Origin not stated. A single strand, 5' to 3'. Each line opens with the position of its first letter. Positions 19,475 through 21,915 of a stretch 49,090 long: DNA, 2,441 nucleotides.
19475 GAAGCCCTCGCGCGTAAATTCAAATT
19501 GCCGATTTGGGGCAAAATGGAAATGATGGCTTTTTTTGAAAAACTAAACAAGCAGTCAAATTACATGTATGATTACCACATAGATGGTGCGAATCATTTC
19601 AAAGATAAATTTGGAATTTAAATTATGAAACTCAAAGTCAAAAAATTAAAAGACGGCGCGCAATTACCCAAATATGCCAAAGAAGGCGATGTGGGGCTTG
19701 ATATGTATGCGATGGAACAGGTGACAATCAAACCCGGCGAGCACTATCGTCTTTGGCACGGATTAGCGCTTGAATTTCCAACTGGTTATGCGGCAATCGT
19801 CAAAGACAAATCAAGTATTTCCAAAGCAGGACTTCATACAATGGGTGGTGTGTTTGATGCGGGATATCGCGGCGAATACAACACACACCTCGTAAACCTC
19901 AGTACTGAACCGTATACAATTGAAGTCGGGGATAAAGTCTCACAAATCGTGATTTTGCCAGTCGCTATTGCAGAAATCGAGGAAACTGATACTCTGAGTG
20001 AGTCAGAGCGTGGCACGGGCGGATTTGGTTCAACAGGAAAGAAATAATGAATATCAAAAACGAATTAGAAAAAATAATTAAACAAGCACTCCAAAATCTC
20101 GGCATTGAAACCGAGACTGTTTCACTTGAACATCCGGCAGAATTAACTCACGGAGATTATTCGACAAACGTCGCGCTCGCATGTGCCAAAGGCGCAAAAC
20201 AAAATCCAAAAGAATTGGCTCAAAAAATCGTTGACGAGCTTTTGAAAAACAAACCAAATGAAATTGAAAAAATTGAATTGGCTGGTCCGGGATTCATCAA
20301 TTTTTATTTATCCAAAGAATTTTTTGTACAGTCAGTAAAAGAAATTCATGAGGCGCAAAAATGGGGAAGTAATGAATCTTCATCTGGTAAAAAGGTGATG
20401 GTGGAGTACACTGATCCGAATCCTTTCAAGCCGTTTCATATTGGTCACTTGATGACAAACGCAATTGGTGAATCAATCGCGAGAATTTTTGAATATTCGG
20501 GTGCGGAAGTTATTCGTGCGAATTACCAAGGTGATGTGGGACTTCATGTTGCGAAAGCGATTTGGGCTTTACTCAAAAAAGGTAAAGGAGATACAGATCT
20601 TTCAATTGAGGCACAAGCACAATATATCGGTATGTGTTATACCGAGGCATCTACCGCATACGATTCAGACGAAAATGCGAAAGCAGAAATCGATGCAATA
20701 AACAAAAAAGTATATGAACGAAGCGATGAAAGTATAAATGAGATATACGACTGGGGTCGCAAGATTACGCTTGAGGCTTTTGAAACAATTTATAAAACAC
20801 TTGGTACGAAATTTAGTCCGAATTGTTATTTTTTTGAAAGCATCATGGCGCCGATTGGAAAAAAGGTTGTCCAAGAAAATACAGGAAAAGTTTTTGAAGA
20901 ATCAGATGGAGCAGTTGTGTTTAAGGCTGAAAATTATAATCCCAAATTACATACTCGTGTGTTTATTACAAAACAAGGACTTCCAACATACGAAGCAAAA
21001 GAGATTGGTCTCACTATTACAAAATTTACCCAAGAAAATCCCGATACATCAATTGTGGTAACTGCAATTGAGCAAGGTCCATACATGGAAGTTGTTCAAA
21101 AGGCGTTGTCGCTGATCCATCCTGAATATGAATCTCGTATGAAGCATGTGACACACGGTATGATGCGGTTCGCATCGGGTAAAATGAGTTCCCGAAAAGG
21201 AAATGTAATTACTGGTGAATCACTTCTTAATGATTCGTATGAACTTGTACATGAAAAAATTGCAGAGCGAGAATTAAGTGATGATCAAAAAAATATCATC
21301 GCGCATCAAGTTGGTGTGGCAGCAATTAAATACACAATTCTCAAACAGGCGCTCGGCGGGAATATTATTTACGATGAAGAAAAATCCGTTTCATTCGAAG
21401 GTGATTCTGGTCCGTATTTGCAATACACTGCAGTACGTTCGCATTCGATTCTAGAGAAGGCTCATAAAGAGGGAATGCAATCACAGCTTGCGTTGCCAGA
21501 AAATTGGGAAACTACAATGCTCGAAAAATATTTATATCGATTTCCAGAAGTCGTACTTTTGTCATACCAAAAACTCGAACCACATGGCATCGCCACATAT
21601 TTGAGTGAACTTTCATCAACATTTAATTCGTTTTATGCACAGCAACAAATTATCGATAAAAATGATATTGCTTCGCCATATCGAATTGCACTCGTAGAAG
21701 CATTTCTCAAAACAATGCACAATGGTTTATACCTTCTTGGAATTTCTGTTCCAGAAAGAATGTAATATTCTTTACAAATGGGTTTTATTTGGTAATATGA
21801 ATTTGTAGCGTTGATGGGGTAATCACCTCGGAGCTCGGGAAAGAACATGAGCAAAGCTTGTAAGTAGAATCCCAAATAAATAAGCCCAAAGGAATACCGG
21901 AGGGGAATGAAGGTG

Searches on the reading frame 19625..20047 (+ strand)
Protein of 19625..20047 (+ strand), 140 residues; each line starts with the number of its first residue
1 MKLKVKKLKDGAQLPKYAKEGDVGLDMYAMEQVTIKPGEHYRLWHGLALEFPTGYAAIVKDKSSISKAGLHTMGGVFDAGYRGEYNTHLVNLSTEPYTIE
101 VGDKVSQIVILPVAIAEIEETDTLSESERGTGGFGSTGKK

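Call 5: search_protein_families(library=pfam, proteins=[window:19625-20047:+])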
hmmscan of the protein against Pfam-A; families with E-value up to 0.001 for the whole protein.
window:19625-20047:+ (140 aa): 2 families
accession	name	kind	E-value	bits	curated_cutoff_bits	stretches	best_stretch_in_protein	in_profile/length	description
PF00692.24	dUTPase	-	1.8e-26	92.8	22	1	12-138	3-129/129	dUTPase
PF22769.1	DCD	-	2.3e-09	38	27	1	31-110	69-150/153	dCTP deaminase-like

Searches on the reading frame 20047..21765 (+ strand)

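Call 5: search_protein_families(library=pfam, proteins=[window:20047-21765:+])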
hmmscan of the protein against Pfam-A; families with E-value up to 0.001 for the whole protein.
window:20047-21765:+ (572 aa): 4 families
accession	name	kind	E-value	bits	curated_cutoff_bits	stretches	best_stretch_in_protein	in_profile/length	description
PF00750.26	tRNA-synt_1d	-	6.9e-40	137.5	23.3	1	108-435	13-340/349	tRNA synthetases class I (R), catalytic domain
PF05746.21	DALR_1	-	1.6e-27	96.4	22.3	1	458-572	1-117/117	DALR anticodon binding domain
PF03485.21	Arg_tRNA_synt_N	-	2.1e-24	86.3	21.5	1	6-88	2-85/85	Arginyl tRNA synthetase N terminal domain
PF00133.28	tRNA-synt_1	-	0.00023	20.5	22.7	0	121-198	29-105/414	tRNA synthetases class I (I, L, M and V)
